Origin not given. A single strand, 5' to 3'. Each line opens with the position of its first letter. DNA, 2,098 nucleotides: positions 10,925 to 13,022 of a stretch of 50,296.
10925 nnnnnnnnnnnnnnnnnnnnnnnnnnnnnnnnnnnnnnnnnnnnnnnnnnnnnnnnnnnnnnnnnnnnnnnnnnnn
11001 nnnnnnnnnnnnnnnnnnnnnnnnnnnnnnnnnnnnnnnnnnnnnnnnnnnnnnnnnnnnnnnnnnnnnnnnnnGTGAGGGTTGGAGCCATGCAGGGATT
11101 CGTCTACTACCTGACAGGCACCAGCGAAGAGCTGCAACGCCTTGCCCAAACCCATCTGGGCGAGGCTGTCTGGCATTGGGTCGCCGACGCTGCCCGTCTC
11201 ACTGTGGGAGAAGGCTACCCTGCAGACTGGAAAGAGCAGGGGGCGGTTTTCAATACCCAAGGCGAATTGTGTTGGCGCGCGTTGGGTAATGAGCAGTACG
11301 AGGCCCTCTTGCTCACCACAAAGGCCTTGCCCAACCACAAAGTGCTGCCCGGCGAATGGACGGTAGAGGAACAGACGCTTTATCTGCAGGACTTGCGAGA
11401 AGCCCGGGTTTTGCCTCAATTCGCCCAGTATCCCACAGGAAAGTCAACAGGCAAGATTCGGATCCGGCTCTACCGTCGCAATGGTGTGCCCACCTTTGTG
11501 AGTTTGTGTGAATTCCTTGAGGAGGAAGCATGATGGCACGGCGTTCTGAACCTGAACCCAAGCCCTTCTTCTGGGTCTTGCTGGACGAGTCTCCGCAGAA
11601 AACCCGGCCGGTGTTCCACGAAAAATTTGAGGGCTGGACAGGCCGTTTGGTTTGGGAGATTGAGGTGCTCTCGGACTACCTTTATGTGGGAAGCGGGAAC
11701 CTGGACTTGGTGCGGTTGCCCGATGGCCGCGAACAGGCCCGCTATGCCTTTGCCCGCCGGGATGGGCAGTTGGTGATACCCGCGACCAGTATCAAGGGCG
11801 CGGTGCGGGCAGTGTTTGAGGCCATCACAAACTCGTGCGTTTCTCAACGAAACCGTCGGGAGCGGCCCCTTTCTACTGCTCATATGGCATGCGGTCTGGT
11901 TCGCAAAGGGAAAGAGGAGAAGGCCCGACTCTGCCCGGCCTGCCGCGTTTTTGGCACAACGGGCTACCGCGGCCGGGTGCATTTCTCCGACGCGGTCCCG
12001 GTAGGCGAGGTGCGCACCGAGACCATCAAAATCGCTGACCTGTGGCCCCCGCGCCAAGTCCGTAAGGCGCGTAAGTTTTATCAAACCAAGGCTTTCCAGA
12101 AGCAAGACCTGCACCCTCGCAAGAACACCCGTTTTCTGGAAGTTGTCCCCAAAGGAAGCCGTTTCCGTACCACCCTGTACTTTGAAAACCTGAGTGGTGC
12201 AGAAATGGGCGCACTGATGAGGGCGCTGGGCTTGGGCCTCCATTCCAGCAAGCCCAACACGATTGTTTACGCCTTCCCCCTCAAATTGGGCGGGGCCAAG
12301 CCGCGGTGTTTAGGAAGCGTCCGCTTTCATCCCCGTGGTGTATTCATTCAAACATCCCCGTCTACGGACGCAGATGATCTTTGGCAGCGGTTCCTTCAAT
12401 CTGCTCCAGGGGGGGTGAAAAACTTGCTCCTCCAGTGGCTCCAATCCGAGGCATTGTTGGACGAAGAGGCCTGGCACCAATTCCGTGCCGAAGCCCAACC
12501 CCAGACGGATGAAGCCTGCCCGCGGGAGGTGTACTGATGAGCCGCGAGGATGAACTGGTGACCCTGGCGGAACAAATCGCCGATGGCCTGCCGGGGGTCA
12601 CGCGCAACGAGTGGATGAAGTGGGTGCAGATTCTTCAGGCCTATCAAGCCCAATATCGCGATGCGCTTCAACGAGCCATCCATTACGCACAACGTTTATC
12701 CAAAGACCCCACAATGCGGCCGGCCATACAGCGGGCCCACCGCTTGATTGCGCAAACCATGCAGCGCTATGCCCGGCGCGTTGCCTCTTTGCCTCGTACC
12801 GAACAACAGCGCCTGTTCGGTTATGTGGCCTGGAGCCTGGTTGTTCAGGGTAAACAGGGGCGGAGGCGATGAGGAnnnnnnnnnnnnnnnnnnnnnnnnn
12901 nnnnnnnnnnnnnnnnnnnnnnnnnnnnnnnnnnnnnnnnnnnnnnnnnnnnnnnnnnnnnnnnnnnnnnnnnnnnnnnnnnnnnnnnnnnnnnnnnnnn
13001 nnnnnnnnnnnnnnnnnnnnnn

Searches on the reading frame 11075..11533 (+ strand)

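Call 8: search_protein_families(library=pfam, proteins=[window:11075-11533:+], max_evalue=0.01)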
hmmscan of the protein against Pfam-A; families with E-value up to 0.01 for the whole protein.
window:11075-11533:+ (152 aa): 0 families

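Call 10: search_protein_families(library=ncbifam, proteins=[window:11075-11533:+], max_evalue=0.01)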
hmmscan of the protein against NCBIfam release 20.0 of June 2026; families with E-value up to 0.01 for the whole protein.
window:11075-11533:+ (152 aa): 0 families

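Call 11: search_protein_families(library=padloc, proteins=[window:11075-11533:+], max_evalue=0.01)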
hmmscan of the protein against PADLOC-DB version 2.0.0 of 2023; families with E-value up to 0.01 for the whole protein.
window:11075-11533:+ (152 aa): 5 families
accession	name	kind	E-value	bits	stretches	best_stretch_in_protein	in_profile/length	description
PDLC01577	Csx19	-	1.6e-38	129.8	1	6-151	1-137/139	CAS-III-D; effector_UNK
PDLC01034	Csx19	-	8.2e-12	43.6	1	12-146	8-138/148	core gene (cas11)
PDLC01391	Csx19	-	6.9e-07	27.4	1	49-115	45-112/142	CAS-III-D; effector_UNK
PDLC01555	Csx19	-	0.00022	19.2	1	55-108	64-116/138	CAS-III-D; effector_UNK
PDLC01027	Csx19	-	0.0012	17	1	54-112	51-112/146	Csx19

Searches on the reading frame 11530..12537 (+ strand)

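Call 8: search_protein_families(library=pfam, proteins=[window:11530-12537:+], max_evalue=0.01)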
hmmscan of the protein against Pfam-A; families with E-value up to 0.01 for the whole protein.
window:11530-12537:+ (335 aa): 1 family
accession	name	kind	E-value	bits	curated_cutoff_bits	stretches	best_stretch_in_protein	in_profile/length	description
PF03787.20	RAMPs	-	6.8e-16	59.8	22.1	1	43-260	1-184/189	RAMP superfamily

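Call 10: search_protein_families(library=ncbifam, proteins=[window:11530-12537:+], max_evalue=0.01)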
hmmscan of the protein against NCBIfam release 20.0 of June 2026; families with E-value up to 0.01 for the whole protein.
window:11530-12537:+ (335 aa): 5 families
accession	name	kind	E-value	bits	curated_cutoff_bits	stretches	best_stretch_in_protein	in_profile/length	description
TIGR03986.1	TIGR03986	equivalog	3.3e-31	109.4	161.35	3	24-110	18-101/568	TIGR03986 family type III CRISPR-associated RAMP protein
NF041225.1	Cas_III-E_gRAMP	equivalog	8.2e-23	79.8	700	3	14-105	885-981/1636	type III-E CRISPR-associated gRAMP effector Cas7-11e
TIGR01898.1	cas_TM1791_cmr6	equivalog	1.5e-09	38.3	51.1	1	82-221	33-163/195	type III-B CRISPR module RAMP protein Cmr6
TIGR02581.1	cas_cyan_RAMP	equivalog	3.5e-08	33.4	108.05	1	78-266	38-210/216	type III CRISPR-associated RAMP protein Csx7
TIGR02582.1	cas7_TM1809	equivalog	0.00018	21.6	90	1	82-237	44-182/203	type III-A CRISPR-associated RAMP protein Csm3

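Call 11: search_protein_families(library=padloc, proteins=[window:11530-12537:+], max_evalue=0.01)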
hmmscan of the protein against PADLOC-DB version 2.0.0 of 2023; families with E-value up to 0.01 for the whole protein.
window:11530-12537:+ (335 aa): 26 families (the best 25 are shown)
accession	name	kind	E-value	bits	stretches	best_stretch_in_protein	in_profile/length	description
PDLC01407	Csm3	-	2.7e-32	110.7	3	23-113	19-103/519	"CAS-III-A,CAS-III-D; effector_G7"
PDLC01013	Csm3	-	3e-28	97.1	3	193-272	458-528/650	Csm3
PDLC02109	Cas7_IIId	-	1.3e-21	75.3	2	12-114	9-104/544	-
PDLC01442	Csm3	-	9.5e-21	72.6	1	78-274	42-188/208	"CAS-III-A,CAS-III-D; effector_G7"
PDLC01220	gRAMP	-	5e-20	68.7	3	27-104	854-934/1494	CAS-III-E; effector_UNK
PDLC01016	Csm3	-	1.6e-15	56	1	43-265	2-189/189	Csm3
PDLC02108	Cas7_IIId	-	3.5e-13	47.6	2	186-309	367-466/540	-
PDLC02114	Cas7_IIId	-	1.7e-11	41.6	2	198-269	388-449/546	-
PDLC01017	Csm3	-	4.9e-11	40.8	1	79-269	46-218/257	Csm3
PDLC01296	Csm3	-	2.1e-10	38.9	1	77-266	34-186/192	"CAS-III-A,CAS-III-D; effector_G7"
PDLC02117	Cas7_IIIg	-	4.7e-10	37.6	1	82-167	27-105/178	-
PDLC01015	Csm3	-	9.1e-10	37.9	1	65-221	18-142/178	Csm3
PDLC00987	Cmr6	-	2.2e-09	35.6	1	79-222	63-181/213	Cmr6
PDLC00989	Cmr6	-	4.2e-09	34.6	1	79-221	109-228/264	Cmr6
PDLC01452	Cmr6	-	2.6e-07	29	1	82-220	101-193/228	"CAS-III-B,CAS-III-C; effector_G7"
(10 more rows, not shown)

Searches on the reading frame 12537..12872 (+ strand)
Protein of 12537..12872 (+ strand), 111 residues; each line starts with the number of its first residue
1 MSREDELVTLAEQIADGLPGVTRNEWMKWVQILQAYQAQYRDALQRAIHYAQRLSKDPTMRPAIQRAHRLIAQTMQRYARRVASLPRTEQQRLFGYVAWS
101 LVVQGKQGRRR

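Call 8: search_protein_families(library=pfam, proteins=[window:12537-12872:+], max_evalue=0.01)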
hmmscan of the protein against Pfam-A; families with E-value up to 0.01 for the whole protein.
window:12537-12872:+ (111 aa): 1 family
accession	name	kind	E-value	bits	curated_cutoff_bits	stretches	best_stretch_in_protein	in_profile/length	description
PF12958.12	DUF3847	-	0.00077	19.9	40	1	33-94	5-68/81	Protein of unknown function (DUF3847)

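Call 10: search_protein_families(library=ncbifam, proteins=[window:12537-12872:+], max_evalue=0.01)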
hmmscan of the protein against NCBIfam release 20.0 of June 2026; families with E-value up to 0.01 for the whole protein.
window:12537-12872:+ (111 aa): 0 families

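Call 11: search_protein_families(library=padloc, proteins=[window:12537-12872:+], max_evalue=0.01)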
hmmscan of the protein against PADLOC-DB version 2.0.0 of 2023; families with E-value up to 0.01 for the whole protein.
window:12537-12872:+ (111 aa): 0 families

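Call 45: find_homologous_proteins(query=window:12537-12869:+, max_evalue=0.001)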
Query window:12537-12869:+ (111 aa): 23 proteins with E <= 0.001 among 27 candidates.
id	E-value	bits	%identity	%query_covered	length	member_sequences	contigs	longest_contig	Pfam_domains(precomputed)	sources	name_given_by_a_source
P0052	4.4e-64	231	98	100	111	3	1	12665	-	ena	-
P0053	4.1e-59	215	92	100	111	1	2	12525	-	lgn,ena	-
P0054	3.0e-58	212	89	100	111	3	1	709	-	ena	-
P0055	1.0e-57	210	89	100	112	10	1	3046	-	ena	-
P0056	1.4e-57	210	90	99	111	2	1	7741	-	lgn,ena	-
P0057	1.5e-56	207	89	99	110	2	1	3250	-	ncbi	-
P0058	6.9e-56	204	86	100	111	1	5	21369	-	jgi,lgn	-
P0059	7.7e-56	204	87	100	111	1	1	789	-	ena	-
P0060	4.1e-54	199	85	99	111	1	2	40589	-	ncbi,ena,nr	nr:hypothetical protein [Ardenticatena sp.]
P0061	4.7e-54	199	83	100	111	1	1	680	-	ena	-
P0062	1.2e-47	178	78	100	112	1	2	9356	-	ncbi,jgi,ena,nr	ncbi:MAG: hypothetical protein DRO01_00695 [Thermoproteota archaeon]|nr:MAG: hypothetical protein DR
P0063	5.4e-47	176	75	99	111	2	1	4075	-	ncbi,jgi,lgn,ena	-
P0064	5.5e-45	169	75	100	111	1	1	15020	-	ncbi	-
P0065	1.0e-44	169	76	100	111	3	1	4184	-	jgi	-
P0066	4.2e-25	106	49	97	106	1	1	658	-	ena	-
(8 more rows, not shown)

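Call 58: search_solved_structures(query=A4, max_evalue=10)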
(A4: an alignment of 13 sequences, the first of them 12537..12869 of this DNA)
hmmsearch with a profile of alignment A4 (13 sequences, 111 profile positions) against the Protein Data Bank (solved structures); distinct sequences matched with E-value up to 10: 6.
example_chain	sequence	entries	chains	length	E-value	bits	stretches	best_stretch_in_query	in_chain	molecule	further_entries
2hv8_D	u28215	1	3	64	0.75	12.8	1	10-48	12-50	Rab11 family-interacting protein 3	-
4uj3_C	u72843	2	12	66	0.81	12.7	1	10-48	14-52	RAB11 FAMILY-INTERACTING PROTEIN 3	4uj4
6uhi_A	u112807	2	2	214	0.85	12.7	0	6-21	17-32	Ryanodine receptor 1 chimera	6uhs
4hb1_A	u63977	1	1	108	0.85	12.7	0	35-75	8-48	DHP1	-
8pfh_C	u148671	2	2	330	0.87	12.6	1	49-94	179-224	CDC12 isoform 1 | Cell division control protein 12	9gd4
5cwj_A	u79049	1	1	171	2.1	11.4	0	33-77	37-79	Designed helical repeat protein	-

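Call 74: predict_structure(alignment_id=A5)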
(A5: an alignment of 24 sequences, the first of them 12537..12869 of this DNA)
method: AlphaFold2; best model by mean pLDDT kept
length: 111 residues; sequences in the alignment: 24
mean_pLDDT: 94.4   pTM: 0.87
mean pLDDT of the five models: 94.4, 93.9, 93.5, 93.4, 92.9
residues with pLDDT >= 90: 99; 70-90: 6; 50-70: 4; < 50: 2
segments of 3 or more residues with pLDDT < 50: none
pLDDT, mean of each block of 10 residues (from residue 1): 92 97 98 96 97 98 98 98 96 98 75 39
secondary structure, 60 per line:
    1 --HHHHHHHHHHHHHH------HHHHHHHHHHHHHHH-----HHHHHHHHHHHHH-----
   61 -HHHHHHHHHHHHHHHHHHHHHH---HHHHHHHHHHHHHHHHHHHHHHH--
elements in order: H3-16 H23-37 H43-55 H62-83 H87-109

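Call 78: fold_search(model_id=the predicted structure, library=pdb)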
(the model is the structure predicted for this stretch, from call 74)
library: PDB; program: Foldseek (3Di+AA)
matches with E <= 10: 161; with E <= 0.001: 0
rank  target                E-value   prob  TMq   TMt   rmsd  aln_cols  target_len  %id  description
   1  8hdu_C                5.3e-01  0.21  0.28  0.21  12.0       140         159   11  De novo design cavitated protein without predefined topology (released 2023-01-18)
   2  8hdu_B                6.2e-01  0.20  0.28  0.21  12.1       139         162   11  De novo design cavitated protein without predefined topology (released 2023-01-18)
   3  8zak_B                9.5e-01  0.28  0.35  0.17  15.8       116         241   11  Crystal structure of the channel protein CorA from Campylobacter jejuni in complex with Ni2+ (released 2024-06-19)
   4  2zop_B                1.0e+00  0.25  0.34  0.33   7.5       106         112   16  X-ray crystal structure of a CRISPR-associated Cmr5 family protein from Thermus thermophilus HB8 (released 2009-02-10)
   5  8zah_B                1.3e+00  0.23  0.35  0.17  15.8       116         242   11  Crystal structure of the channel protein CorA from Campylobacter jejuni (released 2024-06-19)
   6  8zak_A                1.4e+00  0.21  0.34  0.16  15.8       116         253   13  Crystal structure of the channel protein CorA from Campylobacter jejuni in complex with Ni2+ (released 2024-06-19)
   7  5hyg                  1.4e+00  0.20  0.23  0.10  10.7        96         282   12  CmlI (peroxo bound state), arylamine oxygenase of chloramphenicol biosynthetic pathway (released 2016-06-08)
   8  8zah_A                1.5e+00  0.20  0.34  0.16  15.8       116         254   13  Crystal structure of the channel protein CorA from Campylobacter jejuni (released 2024-06-19)
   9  8dz8_D                1.5e+00  0.23  0.34  0.38   9.9       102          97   13  Neoleukin 4, a de novo designed IL-4 mimetic (released 2023-03-29)
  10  4u7i_A                1.6e+00  0.08  0.21  0.23  15.8       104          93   15  Structure of the complex of Spartin MIT and IST1 MIM (released 2015-02-11)
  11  4atg                  1.8e+00  0.15  0.30  0.20  13.9       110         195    9  TAF6 C-terminal domain from Antonospora locustae (released 2012-06-20)
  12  9exo_A                1.9e+00  0.06  0.18  0.06  14.7       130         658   19  Wzc-K540M-2YE MgADP C1 (released 2025-04-23)
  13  2qzg_A                2.0e+00  0.30  0.34  0.41   6.3        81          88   17  Crystal structure of unknown function protein MMP1188 (released 2007-09-04)
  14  4bne_A                2.2e+00  0.06  0.21  0.09  19.1       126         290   13  Pacsin2 Interacts with Membranes and Actin-Filaments (released 2014-05-14)
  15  3uum_A                2.4e+00  0.08  0.25  0.23  17.3       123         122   15  Crystal Structure of N-terminal first spectrin repeat of utrophin (released 2012-09-19)
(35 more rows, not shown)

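Call 82: find_encoding_contigs(protein=P0060, flank=10000, max_places=1)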
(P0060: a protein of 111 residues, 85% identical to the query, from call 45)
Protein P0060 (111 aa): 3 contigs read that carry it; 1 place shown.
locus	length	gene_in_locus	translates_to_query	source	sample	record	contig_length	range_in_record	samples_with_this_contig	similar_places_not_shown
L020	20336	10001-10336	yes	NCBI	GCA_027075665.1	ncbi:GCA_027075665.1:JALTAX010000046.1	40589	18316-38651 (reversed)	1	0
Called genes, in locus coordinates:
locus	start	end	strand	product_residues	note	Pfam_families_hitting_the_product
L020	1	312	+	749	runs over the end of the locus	?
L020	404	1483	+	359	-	PF19300:BPD_transp_1_N, PF00528:BPD_transp_1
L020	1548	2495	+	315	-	PF12911:OppC_N, PF00528:BPD_transp_1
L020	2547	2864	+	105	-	-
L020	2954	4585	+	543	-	PF22335:Cas10-Cmr2_palm2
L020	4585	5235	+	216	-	PF03787:RAMPs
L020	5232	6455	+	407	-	PF03787:RAMPs (faint)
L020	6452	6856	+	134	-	-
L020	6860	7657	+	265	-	PF03787:RAMPs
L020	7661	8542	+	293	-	PF03787:RAMPs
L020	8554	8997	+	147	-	-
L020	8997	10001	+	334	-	PF03787:RAMPs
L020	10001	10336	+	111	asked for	-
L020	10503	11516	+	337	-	PF09623:Cas_NE0113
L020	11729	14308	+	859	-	PF00270:DEAD, PF22590:Cas3-like_C_2, PF18019:Cas3_HD (faint)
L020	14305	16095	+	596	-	-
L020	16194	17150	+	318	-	PF01905:DevR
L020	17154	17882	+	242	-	-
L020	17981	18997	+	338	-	PF27225:AF_1859_N, PF10040:CRISPR_Cas6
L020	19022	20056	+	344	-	PF01867:Cas_Cas1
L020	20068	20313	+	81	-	PF09827:CRISPR_Cas2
